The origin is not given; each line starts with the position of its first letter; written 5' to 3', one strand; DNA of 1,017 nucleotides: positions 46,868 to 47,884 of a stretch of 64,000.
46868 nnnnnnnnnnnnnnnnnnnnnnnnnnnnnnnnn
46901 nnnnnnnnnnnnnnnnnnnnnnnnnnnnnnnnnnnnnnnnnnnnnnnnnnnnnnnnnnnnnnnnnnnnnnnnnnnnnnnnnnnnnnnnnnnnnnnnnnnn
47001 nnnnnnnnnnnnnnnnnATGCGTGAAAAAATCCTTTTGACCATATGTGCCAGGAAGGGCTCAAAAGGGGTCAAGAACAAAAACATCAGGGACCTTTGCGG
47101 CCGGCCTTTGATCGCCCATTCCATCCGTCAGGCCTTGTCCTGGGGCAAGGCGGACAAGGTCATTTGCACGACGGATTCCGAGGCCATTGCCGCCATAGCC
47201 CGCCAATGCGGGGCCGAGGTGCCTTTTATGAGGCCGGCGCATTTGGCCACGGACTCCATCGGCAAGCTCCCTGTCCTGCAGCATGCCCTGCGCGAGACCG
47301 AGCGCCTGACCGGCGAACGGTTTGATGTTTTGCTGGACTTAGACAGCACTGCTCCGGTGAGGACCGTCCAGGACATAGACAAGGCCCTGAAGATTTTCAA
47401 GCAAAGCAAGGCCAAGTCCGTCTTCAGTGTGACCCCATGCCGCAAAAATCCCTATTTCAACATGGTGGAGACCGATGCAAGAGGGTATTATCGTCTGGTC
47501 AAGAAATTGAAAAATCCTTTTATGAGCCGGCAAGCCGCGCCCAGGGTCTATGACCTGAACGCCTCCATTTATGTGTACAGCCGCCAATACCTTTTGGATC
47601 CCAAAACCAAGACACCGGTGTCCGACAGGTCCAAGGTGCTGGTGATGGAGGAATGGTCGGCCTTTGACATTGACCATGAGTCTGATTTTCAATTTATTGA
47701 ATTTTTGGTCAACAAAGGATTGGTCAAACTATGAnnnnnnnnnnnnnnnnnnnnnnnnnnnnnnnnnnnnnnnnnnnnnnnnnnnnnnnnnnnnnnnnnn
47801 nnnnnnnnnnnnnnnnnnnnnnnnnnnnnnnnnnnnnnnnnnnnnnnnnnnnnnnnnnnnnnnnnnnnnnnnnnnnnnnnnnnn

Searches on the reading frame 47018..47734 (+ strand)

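Call 59: search_protein_families(library=pfam, proteins=[window:47018-47734:+], max_evalue=0.001)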
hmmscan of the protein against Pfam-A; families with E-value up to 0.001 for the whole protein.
window:47018-47734:+ (238 aa): 1 family
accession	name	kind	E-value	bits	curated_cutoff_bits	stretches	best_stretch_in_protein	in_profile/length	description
PF02348.25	CTP_transf_3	-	1.2e-18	68.2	22.6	1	9-188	4-183/217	Cytidylyltransferase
